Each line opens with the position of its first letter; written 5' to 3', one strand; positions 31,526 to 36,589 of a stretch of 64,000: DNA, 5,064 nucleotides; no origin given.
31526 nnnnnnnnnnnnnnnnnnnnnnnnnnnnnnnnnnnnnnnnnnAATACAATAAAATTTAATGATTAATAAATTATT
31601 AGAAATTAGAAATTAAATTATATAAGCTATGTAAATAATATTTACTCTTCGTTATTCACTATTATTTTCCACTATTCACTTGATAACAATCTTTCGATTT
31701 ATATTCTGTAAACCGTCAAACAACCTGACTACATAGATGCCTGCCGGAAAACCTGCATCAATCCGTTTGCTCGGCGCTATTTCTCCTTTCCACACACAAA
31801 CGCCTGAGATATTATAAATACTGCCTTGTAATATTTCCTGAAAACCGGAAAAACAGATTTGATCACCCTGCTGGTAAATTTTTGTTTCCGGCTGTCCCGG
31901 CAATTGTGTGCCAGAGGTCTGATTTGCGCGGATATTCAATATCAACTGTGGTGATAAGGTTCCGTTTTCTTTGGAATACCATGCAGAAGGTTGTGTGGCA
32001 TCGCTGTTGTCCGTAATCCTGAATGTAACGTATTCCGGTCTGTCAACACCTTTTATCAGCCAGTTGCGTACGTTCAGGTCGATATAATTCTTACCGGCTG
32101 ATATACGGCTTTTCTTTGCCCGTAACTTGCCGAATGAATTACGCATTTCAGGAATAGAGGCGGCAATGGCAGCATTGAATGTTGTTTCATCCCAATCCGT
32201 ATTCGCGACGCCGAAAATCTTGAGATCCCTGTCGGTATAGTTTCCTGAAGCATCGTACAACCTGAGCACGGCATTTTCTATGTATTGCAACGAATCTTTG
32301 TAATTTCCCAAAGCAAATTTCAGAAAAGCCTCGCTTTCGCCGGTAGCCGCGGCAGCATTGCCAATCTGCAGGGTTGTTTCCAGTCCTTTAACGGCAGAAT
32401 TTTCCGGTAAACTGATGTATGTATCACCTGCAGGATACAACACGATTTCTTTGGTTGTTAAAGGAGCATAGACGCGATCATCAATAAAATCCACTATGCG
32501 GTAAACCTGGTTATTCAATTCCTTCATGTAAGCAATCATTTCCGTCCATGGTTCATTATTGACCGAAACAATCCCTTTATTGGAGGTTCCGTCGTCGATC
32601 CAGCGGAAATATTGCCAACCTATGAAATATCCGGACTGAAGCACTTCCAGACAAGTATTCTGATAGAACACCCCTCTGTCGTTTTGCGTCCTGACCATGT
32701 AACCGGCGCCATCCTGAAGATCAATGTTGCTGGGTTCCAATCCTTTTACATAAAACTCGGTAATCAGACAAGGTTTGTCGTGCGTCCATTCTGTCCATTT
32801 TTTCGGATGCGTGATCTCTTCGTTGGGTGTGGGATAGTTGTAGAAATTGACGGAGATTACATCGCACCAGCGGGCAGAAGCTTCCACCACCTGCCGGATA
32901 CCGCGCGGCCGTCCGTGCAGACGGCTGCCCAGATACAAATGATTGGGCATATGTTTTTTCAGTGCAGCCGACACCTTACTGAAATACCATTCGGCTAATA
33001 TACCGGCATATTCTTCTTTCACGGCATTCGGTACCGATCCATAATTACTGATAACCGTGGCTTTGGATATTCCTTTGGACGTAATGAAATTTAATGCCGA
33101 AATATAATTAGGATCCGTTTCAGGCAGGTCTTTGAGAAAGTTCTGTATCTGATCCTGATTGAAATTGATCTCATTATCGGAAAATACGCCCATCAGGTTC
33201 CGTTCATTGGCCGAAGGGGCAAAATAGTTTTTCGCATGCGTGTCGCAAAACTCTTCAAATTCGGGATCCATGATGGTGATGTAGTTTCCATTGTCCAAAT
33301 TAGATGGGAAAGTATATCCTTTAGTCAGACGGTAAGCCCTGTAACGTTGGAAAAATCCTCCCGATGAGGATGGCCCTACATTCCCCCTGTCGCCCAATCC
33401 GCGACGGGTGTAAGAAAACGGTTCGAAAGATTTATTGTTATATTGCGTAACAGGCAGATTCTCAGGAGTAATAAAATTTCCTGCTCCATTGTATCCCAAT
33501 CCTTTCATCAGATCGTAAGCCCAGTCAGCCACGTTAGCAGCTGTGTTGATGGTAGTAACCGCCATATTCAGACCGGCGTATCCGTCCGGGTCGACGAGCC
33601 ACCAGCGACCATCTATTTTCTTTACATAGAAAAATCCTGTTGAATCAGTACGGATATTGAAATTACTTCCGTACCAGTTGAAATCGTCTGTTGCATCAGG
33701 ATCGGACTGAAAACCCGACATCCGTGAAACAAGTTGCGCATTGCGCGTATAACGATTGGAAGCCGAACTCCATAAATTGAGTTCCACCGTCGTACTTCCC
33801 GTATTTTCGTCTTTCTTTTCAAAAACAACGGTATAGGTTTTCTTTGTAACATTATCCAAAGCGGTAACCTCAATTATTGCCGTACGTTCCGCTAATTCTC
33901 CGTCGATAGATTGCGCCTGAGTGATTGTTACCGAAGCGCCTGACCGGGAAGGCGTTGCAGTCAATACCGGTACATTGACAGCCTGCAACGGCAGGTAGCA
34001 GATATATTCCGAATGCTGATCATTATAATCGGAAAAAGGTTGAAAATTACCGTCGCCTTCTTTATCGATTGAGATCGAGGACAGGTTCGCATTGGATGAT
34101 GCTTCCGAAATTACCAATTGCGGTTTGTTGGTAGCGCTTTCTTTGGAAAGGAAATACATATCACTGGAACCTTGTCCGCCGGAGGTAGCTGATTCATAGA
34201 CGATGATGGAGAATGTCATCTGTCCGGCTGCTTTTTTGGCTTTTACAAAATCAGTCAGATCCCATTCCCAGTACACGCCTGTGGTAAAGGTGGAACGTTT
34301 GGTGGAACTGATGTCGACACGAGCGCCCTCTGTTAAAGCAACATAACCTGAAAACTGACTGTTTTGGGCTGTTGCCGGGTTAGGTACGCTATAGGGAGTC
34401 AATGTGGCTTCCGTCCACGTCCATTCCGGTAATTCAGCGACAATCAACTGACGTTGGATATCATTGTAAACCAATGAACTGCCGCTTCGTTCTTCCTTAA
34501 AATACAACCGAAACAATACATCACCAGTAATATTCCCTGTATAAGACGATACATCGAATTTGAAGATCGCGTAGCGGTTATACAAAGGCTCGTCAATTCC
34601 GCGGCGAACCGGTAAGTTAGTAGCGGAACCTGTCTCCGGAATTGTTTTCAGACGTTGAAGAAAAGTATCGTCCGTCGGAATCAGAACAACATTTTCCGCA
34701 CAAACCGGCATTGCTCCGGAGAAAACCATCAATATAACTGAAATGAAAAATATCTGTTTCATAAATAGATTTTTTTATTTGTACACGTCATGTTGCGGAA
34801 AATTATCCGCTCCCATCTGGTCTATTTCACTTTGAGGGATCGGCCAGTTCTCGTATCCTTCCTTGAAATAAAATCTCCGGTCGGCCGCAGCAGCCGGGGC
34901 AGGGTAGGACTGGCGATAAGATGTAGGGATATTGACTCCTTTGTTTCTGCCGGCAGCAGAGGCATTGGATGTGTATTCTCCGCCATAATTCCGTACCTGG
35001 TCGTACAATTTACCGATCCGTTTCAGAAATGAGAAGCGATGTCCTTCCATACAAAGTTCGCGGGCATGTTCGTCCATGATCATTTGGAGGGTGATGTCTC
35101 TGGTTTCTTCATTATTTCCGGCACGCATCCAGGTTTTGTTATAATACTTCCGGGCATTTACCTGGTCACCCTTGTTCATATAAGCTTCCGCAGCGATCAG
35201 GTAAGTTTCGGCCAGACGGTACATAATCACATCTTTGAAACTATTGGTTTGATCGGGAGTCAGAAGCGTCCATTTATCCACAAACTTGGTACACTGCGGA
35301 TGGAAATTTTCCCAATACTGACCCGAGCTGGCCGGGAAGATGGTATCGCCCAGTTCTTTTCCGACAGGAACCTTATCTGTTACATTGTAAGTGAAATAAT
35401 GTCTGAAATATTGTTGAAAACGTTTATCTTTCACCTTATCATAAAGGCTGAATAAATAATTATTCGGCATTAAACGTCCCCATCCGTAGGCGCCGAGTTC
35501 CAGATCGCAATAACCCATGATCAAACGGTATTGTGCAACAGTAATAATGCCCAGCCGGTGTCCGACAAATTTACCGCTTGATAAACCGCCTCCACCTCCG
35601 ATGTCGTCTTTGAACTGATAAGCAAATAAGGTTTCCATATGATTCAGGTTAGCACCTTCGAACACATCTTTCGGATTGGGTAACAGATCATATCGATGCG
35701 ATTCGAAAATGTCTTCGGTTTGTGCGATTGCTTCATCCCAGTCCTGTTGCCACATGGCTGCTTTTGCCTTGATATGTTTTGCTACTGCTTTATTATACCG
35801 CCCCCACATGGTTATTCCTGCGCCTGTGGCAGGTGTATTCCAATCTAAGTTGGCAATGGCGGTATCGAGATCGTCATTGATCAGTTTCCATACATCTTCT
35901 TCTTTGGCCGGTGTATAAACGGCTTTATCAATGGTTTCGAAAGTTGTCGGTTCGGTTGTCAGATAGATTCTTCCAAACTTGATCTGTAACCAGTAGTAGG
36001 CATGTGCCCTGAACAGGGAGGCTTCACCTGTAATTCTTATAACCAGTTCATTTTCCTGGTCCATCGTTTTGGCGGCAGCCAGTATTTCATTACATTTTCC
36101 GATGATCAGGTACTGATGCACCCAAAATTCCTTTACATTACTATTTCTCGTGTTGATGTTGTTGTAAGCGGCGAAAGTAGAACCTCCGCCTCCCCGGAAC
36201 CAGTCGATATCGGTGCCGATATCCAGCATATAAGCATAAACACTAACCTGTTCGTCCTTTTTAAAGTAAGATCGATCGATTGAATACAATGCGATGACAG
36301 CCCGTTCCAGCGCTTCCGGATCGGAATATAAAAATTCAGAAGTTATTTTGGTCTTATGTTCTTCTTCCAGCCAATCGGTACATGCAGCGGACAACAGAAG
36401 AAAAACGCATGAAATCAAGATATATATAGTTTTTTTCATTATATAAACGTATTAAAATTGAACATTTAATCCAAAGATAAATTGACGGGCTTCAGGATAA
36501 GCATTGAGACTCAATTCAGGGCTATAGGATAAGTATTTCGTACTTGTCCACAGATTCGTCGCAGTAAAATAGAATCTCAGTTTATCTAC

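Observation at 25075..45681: Orphan 20 kb PUL: it contains GH88 but no recognisable polysaccharide lyase, and three large enzymes of unassigned family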

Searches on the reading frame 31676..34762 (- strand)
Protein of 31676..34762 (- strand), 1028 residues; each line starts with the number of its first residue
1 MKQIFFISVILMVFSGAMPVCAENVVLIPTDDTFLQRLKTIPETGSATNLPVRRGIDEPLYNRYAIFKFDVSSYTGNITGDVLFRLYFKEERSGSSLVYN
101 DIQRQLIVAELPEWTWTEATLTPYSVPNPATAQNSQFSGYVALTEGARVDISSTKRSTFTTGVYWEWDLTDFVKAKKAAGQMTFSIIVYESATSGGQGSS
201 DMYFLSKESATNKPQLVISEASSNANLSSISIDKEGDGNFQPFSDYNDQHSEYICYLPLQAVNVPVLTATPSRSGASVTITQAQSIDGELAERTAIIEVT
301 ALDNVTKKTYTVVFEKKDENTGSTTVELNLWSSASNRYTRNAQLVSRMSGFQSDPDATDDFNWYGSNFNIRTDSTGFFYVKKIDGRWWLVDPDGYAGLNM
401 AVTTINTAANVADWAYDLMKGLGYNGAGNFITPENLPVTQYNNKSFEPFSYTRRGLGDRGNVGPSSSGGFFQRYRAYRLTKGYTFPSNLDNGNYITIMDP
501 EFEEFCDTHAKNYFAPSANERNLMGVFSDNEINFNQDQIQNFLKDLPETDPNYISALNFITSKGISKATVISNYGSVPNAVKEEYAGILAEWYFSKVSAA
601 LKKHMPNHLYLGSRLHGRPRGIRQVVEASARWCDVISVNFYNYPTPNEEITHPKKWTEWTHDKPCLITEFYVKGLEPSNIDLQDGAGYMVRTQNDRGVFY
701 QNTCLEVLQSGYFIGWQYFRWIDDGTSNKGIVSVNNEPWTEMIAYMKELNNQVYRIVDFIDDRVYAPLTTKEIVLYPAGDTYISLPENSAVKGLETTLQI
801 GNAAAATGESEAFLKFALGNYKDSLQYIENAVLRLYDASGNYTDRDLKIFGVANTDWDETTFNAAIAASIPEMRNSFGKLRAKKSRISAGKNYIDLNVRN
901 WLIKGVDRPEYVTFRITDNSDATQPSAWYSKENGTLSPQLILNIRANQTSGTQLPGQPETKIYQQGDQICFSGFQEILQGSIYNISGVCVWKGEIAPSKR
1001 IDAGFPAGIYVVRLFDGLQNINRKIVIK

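Call 3: search_protein_families(library=pfam, proteins=[window:31676-34762:-], max_evalue=0.01)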
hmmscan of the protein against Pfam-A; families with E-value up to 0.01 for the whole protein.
window:31676-34762:- (1028 aa): 1 family
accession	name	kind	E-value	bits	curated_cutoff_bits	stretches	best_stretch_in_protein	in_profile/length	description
PF24517.2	CBM96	-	2.5e-29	102.7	26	2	775-943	5-163/164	Carbohydrate-binding module family 96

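Call 6: search_solved_structures(query=window:31676-34762:-, max_evalue=0.1)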
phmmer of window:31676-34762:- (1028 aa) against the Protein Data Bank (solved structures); distinct sequences matched with E-value up to 0.1: 5.
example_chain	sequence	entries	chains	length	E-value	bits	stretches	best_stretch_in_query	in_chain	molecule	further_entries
5t3b_A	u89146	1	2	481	1.8e-51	178.2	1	358-761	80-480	Glycoside Hydrolase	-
6xj9_A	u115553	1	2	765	2.1e-24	88.5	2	589-755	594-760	Agarase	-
4bq4_A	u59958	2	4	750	1.8e-23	85.5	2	584-754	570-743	B-AGARASE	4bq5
4bq2_A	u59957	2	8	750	2.3e-23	85.1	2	584-754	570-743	B-AGARASE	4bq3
5z6p_A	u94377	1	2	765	1.6e-19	72.4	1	580-754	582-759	B-agarase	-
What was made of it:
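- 31676..34762 (-): Secreted 1028-aa enzyme: CBM96 (DNRLRE), cadherin-like domain, GH50-like (beta/alpha)8 domain (res ~358-761), CBM96, T9SS sorting domain. PDB 5t3b (BpGH50) matches at E 1.8e-51 over res 358-761, and GH50 agarases match at 1e-19 to 1e-24 (call 6).
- On GH50: The agarases 6xj9, 4bq4 and 5z6p match at 2e-24 to 2e-19 (call 6).
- Closest known: BpGH50. Same: It is the closest solved relative of the catalytic domain of the 1028-aa protein (E 1.8e-51, call 6).
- Checked: It is GH50-like (PDB 5t3b, E 1.8e-51, call 6).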

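Call 18: search_protein_families(library=ncbifam, proteins=[window:31676-34762:-], max_evalue=0.01)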
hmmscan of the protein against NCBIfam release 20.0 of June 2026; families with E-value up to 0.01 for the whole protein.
window:31676-34762:- (1028 aa): 2 families
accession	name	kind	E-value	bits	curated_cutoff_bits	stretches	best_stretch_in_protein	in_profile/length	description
NF033679.1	DNRLRE_dom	domain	1.8e-26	93.2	34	2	780-942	2-163/164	DNRLRE domain-containing protein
TIGR04183.1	Por_Secre_tail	domain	1e-05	25.4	23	1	981-1028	24-72/72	T9SS type A sorting domain-containing protein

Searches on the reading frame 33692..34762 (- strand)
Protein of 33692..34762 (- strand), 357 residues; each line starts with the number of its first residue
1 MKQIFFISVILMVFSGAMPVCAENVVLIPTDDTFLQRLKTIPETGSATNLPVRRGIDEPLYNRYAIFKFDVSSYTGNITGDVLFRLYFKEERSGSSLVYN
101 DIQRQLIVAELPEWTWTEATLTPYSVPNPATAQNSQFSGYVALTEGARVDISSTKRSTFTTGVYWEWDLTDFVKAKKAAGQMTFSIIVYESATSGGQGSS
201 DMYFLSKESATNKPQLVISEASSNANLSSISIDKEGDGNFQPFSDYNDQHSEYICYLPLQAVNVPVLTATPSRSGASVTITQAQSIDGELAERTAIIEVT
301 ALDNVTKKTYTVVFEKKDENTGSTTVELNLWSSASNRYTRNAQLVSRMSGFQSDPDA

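Call 106: search_protein_families(library=pfam, proteins=[window:33692-34762:-], max_evalue=10)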
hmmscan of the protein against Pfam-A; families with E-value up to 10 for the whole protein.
window:33692-34762:- (357 aa): 2 families
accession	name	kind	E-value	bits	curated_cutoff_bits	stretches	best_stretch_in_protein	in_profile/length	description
PF24517.2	CBM96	-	7.1e-15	55.6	26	2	160-219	110-163/164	Carbohydrate-binding module family 96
PF12733.13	Cadherin-like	-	0.017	16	24.2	1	267-315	31-87/89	Cadherin-like beta sandwich domain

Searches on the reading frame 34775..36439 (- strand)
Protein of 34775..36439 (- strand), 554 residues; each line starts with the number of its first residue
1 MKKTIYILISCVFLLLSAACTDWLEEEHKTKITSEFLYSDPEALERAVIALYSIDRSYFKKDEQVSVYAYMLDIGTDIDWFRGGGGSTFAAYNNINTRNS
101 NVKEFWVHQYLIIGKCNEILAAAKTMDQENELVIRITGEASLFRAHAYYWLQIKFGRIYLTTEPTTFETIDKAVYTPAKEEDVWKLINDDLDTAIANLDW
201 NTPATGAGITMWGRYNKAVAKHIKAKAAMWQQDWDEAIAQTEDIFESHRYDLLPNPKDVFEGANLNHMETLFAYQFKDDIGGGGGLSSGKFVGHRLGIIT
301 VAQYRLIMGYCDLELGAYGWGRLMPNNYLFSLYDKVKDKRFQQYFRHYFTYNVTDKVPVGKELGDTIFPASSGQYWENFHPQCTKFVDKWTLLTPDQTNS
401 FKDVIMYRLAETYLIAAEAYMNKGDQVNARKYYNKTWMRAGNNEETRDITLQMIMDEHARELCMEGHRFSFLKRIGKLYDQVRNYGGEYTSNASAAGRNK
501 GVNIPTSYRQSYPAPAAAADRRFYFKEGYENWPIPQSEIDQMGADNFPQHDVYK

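Call 3: search_protein_families(library=pfam, proteins=[window:34775-36439:-], max_evalue=0.01)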
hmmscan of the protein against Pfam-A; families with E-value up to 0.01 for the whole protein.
window:34775-36439:- (554 aa): 3 families
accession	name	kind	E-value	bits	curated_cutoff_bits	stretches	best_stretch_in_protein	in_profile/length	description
PF07980.17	SusD_RagB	-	7.2e-31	108.4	23.1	1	269-543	2-289/297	SusD family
PF14322.12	SusD-like_3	-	2.3e-10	41.5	27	1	22-198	1-165/191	Starch-binding associating with outer membrane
PF07719.23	TPR_2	-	0.0084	16.6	27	0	410-435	1-26/34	Tetratricopeptide repeat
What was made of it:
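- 34775..36439 (-): SusD-type binding lipoprotein, 554 aa. Pfam finds SusD_RagB and SusD-like_3 (call 3).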

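Call 18: search_protein_families(library=ncbifam, proteins=[window:34775-36439:-], max_evalue=0.01)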
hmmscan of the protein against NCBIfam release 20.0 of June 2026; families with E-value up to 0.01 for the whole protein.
window:34775-36439:- (554 aa): 2 families
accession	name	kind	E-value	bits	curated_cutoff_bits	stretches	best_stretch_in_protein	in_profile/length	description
NF033071.0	SusD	exception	6.3e-17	61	725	2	399-516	434-543/558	starch-binding outer membrane lipoprotein SusD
NF033072.0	NanU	exception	1.4e-05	24.4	425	1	1-278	1-281/521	SusD family outer membrane lipoprotein NanU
